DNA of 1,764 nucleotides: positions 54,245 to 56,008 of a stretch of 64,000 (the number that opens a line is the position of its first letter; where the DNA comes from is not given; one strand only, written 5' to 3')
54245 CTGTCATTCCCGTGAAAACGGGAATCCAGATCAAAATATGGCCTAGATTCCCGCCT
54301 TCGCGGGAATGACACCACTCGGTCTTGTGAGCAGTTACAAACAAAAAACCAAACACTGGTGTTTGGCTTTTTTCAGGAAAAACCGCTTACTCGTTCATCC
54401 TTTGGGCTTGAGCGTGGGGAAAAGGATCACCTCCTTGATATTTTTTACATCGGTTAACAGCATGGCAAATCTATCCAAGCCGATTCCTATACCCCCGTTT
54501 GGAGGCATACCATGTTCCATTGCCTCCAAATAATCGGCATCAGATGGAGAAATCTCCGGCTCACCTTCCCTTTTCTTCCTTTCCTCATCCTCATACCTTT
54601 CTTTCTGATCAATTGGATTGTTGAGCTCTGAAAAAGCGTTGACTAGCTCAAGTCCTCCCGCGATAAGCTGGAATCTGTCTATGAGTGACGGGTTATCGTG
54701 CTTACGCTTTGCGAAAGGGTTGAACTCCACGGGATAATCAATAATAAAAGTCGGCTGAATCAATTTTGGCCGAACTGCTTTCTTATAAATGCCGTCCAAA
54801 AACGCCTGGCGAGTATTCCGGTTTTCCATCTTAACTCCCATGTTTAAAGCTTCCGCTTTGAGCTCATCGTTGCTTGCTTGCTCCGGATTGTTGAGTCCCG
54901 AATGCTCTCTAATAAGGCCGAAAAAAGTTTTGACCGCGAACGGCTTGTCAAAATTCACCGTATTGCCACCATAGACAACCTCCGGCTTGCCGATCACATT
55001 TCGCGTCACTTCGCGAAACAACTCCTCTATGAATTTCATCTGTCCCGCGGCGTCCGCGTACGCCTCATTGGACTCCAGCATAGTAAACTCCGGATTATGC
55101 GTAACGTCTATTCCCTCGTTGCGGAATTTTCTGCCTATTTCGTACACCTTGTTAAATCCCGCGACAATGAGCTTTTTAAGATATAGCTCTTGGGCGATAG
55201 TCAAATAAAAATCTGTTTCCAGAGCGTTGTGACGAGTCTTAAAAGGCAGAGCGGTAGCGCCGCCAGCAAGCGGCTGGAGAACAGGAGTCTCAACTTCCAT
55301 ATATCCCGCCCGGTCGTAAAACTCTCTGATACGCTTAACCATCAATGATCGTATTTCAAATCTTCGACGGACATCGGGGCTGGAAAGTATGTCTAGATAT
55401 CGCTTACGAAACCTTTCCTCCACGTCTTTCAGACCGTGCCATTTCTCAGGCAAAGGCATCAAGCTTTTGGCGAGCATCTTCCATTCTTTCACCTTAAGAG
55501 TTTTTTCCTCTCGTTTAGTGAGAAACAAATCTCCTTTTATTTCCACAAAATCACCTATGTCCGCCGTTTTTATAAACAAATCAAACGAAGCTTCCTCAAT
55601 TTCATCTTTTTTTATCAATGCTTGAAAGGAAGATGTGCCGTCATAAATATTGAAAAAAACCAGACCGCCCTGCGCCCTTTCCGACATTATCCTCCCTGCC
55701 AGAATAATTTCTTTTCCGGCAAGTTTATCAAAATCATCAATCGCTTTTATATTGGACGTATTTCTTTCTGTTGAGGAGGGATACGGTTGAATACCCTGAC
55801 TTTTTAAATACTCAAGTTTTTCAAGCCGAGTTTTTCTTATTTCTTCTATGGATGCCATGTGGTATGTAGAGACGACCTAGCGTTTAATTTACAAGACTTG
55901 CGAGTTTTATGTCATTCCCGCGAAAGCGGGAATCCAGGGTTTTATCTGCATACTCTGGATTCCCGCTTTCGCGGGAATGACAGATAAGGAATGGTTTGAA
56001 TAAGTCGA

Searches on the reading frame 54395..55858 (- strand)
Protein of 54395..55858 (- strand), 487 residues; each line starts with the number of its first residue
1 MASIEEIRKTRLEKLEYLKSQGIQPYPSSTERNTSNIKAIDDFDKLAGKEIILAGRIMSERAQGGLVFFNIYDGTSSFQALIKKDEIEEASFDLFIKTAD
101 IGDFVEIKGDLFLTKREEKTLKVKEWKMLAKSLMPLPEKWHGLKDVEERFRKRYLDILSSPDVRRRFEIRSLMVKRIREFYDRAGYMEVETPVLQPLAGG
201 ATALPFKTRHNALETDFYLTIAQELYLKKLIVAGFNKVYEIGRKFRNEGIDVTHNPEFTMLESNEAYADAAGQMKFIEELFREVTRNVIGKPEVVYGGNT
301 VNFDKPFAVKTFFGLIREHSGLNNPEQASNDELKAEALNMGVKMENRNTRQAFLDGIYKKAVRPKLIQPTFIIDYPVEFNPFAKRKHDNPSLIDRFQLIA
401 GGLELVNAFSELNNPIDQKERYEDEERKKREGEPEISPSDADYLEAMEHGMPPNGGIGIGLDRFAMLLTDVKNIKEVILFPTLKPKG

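Call 47: find_encoding_contigs(protein=window:54395-55858:-, flank=1200, max_places=10)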
Protein window:54395-55858:- (487 aa): 21 contigs read that carry it; 8 places shown.
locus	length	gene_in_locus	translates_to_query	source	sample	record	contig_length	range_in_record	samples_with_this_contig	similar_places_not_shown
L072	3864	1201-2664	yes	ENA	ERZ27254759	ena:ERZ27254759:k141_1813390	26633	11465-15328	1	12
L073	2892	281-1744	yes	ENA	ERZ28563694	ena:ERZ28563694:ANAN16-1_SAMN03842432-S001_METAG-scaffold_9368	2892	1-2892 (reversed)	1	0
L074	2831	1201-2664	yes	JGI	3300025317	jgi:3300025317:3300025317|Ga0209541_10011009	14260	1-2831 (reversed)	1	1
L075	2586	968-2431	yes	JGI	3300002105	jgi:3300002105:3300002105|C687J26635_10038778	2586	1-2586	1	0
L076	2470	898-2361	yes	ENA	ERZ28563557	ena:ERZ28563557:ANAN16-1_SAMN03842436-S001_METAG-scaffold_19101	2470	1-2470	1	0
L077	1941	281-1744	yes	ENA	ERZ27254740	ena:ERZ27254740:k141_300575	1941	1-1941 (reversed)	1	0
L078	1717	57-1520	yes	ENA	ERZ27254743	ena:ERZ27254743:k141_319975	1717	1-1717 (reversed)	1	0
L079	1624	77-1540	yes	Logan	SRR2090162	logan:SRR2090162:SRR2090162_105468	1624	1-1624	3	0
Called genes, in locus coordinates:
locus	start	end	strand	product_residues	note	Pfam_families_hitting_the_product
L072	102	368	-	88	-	-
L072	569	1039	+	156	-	PF03449:GreA_GreB_N, PF01272:GreA_GreB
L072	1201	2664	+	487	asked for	PF01336:tRNA_anti-codon, PF00152:tRNA-synt_2, PF01409:tRNA-synt_2d (faint)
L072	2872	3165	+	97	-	-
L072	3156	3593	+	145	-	PF02381:MraZ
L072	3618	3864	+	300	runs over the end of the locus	PF01795:Methyltransf_5, PF13649:Methyltransf_25 (faint), PF13847:Methyltransf_31 (faint)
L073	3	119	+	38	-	?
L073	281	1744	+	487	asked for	PF01336:tRNA_anti-codon, PF00152:tRNA-synt_2, PF01409:tRNA-synt_2d (faint)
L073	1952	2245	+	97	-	-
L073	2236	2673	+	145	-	PF02381:MraZ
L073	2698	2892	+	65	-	?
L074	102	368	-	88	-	-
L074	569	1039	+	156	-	PF03449:GreA_GreB_N, PF01272:GreA_GreB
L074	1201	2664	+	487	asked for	PF01336:tRNA_anti-codon, PF00152:tRNA-synt_2, PF01409:tRNA-synt_2d (faint)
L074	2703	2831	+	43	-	?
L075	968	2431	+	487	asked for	PF01336:tRNA_anti-codon, PF00152:tRNA-synt_2, PF01409:tRNA-synt_2d (faint)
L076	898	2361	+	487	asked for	PF01336:tRNA_anti-codon, PF00152:tRNA-synt_2, PF01409:tRNA-synt_2d (faint)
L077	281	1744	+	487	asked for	PF01336:tRNA_anti-codon, PF00152:tRNA-synt_2, PF01409:tRNA-synt_2d (faint)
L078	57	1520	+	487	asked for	PF01336:tRNA_anti-codon, PF00152:tRNA-synt_2, PF01409:tRNA-synt_2d (faint)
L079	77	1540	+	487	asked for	PF01336:tRNA_anti-codon, PF00152:tRNA-synt_2, PF01409:tRNA-synt_2d (faint)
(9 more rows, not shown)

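Call 79: find_homologous_proteins(query=window:54395-55858:-, max_evalue=1e-100)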
Query window:54395-55858:- (487 aa): 7775 proteins with E <= 1e-100 among 8000 candidates; the best 120 are listed.
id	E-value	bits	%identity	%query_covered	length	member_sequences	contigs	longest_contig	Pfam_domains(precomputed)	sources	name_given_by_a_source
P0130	0.0e+0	1084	100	100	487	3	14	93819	PF01409.26,PF01336.32,PF00152.26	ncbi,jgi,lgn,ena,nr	ncbi:MAG: lysine--tRNA ligase [Candidatus Taylorbacteria bacterium RIFCSPHIGHO2_01_FULL_43_120]|nr:M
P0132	1.4e-215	735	67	100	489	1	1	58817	PF01409.26,PF01336.32,PF00152.26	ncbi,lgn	ncbi:MAG: lysine--tRNA ligase [Candidatus Taylorbacteria bacterium]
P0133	4.7e-210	717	65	100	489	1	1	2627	PF01409.26,PF01336.32,PF00152.26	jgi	jgi:lysyl-tRNA synthetase class 2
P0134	1.6e-209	715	66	100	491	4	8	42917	PF01409.26,PF01336.32,PF00152.26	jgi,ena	-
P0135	4.1e-208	710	66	100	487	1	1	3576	PF01409.26,PF01336.32,PF00152.26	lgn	-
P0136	2.3e-207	708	64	100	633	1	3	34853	PF01409.26,PF01336.32,PF00152.26,PF09391.16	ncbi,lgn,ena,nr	ncbi:MAG: lysine--tRNA ligase [Candidatus Taylorbacteria bacterium]|nr:lysine--tRNA ligase [Candidat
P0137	2.3e-207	708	65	100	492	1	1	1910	PF01409.26,PF01336.32,PF00152.26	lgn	-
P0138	2.8e-207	707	65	100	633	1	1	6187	PF01409.26,PF01336.32,PF00152.26,PF09391.16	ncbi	-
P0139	6.9e-207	706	65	100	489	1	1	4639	PF01409.26,PF01336.32,PF00152.26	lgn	-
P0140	1.2e-206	705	64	100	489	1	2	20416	PF01409.26,PF01336.32,PF00152.26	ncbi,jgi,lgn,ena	-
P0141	1.3e-206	705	65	100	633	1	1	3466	PF01409.26,PF01336.32,PF00152.26,PF09391.16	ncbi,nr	ncbi:MAG: lysine--tRNA ligase [bacterium]|nr:lysine--tRNA ligase [bacterium]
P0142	1.7e-206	705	65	100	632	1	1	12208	PF01409.26,PF01336.32,PF00152.26,PF09391.16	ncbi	-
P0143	2.6e-206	704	64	100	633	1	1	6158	PF01409.26,PF01336.32,PF00152.26,PF09391.16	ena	-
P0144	2.2e-205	701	64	100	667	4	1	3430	PF01409.26,PF01336.32,PF00152.26,PF09391.16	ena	-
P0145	3.6e-205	700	63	100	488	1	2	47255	PF01409.26,PF01336.32,PF00152.26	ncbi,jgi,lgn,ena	-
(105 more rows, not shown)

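Call 80: find_encoding_contigs(protein=P0132, flank=1500, max_places=2)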
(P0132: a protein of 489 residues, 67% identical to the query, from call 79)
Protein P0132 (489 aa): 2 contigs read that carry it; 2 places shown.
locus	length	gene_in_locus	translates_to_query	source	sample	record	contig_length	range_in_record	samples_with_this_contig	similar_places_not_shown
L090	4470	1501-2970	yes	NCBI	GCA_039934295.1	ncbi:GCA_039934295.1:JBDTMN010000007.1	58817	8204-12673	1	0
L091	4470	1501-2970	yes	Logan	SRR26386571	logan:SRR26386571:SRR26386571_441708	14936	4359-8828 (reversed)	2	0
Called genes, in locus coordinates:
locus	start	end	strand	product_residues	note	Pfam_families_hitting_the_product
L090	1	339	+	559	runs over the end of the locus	PF03717:PBP_dimer, PF00905:Transpeptidase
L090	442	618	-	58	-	-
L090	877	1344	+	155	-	PF03449:GreA_GreB_N, PF01272:GreA_GreB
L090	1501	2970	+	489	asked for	PF01336:tRNA_anti-codon, PF00152:tRNA-synt_2, PF01409:tRNA-synt_2d (faint)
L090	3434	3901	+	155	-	PF02381:MraZ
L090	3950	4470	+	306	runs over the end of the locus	PF01795:Methyltransf_5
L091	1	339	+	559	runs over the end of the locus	PF03717:PBP_dimer, PF00905:Transpeptidase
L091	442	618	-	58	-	-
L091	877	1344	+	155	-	PF03449:GreA_GreB_N, PF01272:GreA_GreB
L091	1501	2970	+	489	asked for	PF01336:tRNA_anti-codon, PF00152:tRNA-synt_2, PF01409:tRNA-synt_2d (faint)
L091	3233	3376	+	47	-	-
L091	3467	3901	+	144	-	PF02381:MraZ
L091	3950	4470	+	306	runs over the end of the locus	PF01795:Methyltransf_5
